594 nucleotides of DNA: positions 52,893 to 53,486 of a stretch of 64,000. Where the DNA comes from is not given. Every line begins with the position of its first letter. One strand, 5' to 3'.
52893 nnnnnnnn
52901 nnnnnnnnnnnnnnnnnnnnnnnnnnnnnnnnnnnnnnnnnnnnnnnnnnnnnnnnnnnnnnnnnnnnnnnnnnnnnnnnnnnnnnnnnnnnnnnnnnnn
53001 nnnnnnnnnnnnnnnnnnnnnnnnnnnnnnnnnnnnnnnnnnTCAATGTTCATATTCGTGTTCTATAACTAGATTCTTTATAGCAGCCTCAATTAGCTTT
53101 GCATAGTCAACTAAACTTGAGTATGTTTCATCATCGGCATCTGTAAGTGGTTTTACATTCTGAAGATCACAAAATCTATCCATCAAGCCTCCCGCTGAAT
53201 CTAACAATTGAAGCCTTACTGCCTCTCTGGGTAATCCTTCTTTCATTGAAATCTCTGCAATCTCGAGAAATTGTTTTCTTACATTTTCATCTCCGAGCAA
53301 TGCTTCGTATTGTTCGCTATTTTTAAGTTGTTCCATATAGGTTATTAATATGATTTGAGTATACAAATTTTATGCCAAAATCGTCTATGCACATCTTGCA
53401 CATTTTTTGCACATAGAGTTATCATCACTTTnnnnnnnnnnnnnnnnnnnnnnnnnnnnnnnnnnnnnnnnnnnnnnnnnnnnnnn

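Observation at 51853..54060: NDT/SLOG-like domain fused to a ribbon-helix-helix regulator, divergent from two NUDIX hydrolases, with TGCACAT operator-like repeats between them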

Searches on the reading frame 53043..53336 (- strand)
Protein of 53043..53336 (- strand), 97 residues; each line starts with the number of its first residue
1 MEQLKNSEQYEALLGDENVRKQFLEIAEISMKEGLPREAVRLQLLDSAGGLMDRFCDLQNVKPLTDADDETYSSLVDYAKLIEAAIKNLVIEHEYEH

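Call 3: search_protein_families(library=pfam, proteins=[window:53043-53336:-], max_evalue=1)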
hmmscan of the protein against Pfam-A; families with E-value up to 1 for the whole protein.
window:53043-53336:- (97 aa): 1 family
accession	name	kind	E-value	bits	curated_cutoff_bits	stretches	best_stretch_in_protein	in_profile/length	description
PF02189.20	ITAM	-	0.017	16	22.2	1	63-76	6-19/20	Immunoreceptor tyrosine-based activation motif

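Call 4: search_protein_families(library=ncbifam, proteins=[window:53043-53336:-], max_evalue=1)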
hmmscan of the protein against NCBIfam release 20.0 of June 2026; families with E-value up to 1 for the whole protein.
window:53043-53336:- (97 aa): 0 families

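Call 62: search_protein_families(library=padloc, proteins=[window:53043-53336:-], max_evalue=0.01)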
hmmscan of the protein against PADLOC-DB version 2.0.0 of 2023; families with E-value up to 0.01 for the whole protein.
window:53043-53336:- (97 aa): 0 families

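Call 63: find_homologous_proteins(query=window:53043-53336:-, max_evalue=0.001)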
Query window:53043-53336:- (97 aa): 1 proteins with E <= 0.001 among 4 candidates.
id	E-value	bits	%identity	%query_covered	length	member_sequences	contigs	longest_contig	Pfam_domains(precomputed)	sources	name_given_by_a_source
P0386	4.8e-55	201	100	100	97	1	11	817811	-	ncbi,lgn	-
